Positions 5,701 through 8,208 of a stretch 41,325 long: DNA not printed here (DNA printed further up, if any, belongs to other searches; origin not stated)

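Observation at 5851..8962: Compact orphan glycyl radical enzyme with Cys-x-Glu active-site loop plus auxiliary-cluster activase, AraC-controlled, inside a glycan island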

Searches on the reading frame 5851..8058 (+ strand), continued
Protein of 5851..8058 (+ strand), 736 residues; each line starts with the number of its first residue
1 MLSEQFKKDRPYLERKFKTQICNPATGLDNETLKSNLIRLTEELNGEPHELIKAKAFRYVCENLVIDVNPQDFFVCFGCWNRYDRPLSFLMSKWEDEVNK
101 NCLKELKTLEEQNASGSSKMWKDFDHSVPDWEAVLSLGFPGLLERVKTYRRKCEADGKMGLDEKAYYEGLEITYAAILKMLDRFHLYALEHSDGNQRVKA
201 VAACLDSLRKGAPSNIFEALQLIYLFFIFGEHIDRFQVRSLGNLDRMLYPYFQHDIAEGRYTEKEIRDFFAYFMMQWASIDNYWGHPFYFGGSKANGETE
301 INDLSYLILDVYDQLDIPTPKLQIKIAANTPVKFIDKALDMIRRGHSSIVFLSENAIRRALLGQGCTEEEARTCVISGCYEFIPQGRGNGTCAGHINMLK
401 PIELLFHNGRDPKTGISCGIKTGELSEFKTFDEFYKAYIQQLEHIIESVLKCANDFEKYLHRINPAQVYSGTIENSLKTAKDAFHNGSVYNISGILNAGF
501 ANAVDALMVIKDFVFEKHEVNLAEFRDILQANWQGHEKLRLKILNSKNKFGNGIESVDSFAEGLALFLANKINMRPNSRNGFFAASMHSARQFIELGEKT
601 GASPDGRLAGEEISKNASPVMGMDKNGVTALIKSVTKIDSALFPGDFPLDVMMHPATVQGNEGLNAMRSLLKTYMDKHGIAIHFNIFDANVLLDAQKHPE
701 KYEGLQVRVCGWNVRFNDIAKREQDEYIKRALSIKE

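Call 47: find_encoding_contigs(protein=P0109, flank=6000, max_places=1)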
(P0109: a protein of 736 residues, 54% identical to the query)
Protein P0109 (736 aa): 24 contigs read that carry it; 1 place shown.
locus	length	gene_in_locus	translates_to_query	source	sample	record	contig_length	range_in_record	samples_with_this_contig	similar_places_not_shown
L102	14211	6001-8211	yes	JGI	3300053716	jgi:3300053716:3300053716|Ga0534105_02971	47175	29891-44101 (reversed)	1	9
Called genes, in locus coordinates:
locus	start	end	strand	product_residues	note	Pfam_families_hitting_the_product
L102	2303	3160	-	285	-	PF02811:PHP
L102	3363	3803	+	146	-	PF01797:Y1_Tnp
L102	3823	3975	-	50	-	-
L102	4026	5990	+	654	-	PF16697:Yop-YscD_cpl, PF00498:FHA, PF08308:PEGA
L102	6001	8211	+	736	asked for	PF02901:PFL-like, PF01228:Gly_radical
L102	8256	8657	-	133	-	-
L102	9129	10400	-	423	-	PF10518:TAT_signal (weak), PF01408:GFO_IDH_MocA, PF02894:GFO_IDH_MocA_C (faint), PF19051:GFO_IDH_MocA_C2, PF22725:GFO_IDH_MocA_C3 (faint)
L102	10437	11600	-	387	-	PF01702:TGT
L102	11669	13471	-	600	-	PF06723:MreB_Mbl (faint), PF00012:HSP70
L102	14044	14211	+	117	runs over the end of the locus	-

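Call 50: search_solved_structures(query=window:5851-8058:+, max_evalue=1e-70, show_alignments=5)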
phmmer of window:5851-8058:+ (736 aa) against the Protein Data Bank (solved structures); distinct sequences matched with E-value up to 1e-70: 4.
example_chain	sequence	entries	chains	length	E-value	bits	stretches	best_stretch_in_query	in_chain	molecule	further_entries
5i2a_A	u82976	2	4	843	1.7e-82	281.2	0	120-533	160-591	Diol-dehydratase | Diol dehydratase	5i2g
1r8w_A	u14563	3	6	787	1.9e-79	271.1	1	124-731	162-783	glycerol dehydratase | B12-independent glycerol dehydratase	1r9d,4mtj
6vxc_A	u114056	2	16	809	9.4e-76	258.9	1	199-730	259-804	Trans-4-hydroxy-L-proline dehydratase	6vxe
8id0_A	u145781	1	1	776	4.8e-73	249.9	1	194-730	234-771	formate C-acetyltransferase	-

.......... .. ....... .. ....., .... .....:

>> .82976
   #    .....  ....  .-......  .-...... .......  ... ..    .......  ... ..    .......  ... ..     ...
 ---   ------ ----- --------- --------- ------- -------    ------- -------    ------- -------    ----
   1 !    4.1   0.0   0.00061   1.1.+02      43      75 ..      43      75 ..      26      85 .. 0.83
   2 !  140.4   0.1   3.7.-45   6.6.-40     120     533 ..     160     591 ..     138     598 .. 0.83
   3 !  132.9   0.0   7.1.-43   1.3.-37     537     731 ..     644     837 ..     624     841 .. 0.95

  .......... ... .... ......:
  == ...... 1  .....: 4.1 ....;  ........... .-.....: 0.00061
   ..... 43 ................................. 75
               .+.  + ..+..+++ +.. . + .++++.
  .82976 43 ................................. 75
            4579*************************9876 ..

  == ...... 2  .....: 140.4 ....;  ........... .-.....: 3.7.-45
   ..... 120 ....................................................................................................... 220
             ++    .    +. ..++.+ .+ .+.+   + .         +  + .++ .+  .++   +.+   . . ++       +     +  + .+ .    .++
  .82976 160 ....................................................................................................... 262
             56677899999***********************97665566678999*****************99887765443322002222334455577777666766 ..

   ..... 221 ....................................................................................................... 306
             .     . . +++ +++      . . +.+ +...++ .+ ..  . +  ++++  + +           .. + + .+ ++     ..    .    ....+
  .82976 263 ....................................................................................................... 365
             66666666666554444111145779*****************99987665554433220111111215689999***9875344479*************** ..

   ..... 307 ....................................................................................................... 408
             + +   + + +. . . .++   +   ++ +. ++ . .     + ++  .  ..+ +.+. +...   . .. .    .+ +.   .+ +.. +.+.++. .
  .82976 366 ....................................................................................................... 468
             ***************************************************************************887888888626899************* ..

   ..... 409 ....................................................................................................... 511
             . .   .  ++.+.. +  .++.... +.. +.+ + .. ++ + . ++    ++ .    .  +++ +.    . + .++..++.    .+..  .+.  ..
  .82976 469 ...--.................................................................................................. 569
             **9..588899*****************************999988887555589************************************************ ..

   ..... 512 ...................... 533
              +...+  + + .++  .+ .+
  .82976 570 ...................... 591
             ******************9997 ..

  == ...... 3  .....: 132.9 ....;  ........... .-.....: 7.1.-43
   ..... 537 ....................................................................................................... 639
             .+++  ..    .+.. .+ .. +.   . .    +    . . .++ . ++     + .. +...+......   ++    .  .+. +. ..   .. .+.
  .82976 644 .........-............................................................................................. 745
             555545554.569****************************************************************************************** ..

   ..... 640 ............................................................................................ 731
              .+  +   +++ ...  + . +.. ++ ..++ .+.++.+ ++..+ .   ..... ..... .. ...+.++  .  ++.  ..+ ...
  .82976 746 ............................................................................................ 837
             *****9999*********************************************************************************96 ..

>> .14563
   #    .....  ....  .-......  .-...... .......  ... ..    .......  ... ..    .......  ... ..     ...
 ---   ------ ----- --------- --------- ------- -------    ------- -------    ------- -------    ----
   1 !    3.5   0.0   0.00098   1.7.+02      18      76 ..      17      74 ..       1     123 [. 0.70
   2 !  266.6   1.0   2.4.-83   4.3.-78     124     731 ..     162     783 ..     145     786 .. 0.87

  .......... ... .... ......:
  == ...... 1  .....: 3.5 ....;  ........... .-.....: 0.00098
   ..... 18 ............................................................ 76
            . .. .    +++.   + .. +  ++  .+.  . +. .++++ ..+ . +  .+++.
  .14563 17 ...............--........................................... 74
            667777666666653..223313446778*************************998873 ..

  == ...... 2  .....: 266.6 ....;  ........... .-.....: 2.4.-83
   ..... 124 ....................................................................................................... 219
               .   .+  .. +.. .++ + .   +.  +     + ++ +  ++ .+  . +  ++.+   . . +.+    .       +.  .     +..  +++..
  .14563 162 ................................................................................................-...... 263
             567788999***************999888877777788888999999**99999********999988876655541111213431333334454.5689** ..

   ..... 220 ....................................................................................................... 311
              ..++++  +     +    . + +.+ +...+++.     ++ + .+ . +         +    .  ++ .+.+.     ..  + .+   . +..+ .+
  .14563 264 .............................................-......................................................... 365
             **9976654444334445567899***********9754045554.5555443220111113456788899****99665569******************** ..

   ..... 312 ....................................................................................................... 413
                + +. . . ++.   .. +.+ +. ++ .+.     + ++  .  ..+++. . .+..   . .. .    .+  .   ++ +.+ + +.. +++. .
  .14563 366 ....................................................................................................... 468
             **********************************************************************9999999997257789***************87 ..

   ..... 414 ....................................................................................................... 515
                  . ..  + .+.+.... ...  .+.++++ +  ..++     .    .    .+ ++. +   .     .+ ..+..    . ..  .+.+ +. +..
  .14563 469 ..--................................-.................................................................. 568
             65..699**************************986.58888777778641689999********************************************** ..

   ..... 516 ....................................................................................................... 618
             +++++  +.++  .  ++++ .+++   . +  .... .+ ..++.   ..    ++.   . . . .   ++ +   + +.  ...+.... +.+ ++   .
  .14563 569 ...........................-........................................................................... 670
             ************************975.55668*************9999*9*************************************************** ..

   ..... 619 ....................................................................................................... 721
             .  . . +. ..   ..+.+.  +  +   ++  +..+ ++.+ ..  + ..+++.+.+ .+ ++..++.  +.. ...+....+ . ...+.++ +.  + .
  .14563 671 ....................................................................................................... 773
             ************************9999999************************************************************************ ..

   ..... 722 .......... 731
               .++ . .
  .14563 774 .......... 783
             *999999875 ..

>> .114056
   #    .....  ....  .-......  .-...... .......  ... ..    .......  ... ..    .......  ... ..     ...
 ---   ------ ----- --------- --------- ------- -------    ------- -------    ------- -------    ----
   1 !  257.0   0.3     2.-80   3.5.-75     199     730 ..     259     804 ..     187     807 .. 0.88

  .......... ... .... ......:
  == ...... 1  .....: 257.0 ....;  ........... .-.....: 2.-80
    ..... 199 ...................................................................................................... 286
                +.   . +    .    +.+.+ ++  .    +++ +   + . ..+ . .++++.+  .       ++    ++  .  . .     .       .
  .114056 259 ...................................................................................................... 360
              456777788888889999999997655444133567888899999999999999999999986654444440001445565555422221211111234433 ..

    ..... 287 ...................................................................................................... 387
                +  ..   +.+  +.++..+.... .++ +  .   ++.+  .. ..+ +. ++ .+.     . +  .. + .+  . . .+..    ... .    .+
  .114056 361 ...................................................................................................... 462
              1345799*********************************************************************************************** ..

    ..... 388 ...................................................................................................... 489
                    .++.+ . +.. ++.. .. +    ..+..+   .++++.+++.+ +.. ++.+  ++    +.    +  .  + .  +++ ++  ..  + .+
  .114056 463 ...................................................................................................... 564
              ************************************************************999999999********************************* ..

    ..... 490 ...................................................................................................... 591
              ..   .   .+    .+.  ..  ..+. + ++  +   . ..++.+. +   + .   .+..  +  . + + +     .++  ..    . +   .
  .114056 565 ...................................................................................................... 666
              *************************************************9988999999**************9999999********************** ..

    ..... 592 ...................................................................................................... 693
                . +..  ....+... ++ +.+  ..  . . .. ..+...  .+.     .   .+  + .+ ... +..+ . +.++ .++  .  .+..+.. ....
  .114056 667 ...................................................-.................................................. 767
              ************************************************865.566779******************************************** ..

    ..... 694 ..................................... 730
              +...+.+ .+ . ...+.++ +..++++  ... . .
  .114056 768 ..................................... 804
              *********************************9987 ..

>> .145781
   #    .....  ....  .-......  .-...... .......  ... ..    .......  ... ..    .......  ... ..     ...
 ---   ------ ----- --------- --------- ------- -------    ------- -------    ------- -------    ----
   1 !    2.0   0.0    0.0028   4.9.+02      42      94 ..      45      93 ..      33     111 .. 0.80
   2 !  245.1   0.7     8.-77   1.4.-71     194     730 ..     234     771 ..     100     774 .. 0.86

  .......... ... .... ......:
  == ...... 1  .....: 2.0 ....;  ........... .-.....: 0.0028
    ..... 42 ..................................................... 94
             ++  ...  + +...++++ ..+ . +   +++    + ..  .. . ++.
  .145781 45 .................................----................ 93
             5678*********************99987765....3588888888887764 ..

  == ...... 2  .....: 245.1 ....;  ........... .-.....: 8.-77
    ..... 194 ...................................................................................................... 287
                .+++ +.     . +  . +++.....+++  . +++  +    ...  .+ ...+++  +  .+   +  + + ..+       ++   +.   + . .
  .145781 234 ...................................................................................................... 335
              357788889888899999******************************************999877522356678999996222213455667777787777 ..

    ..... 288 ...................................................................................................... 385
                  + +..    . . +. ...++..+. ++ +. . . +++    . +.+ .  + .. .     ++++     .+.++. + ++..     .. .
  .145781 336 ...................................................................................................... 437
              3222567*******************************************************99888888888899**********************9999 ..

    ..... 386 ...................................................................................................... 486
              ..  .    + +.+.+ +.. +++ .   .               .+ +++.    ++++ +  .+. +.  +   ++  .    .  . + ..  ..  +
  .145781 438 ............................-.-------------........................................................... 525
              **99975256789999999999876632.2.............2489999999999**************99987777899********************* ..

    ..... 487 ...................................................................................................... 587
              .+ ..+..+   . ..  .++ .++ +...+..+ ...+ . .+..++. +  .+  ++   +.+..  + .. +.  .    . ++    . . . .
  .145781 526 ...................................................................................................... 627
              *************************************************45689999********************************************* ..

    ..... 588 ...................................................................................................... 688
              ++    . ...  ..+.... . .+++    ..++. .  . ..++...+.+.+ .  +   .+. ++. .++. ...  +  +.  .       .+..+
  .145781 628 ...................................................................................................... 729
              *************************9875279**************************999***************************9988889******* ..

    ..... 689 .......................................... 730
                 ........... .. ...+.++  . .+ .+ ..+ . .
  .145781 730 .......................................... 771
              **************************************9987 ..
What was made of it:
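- Closest known: GRE isomerases PflD and YbiW. Different: PflD has Ser-Ser-Leu where this protein has Gln237-Val238-Arg239 (call 50).
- The His/Cys/Glu triad and the GD Tyr339 equivalent (Y289) are retained (call 50).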
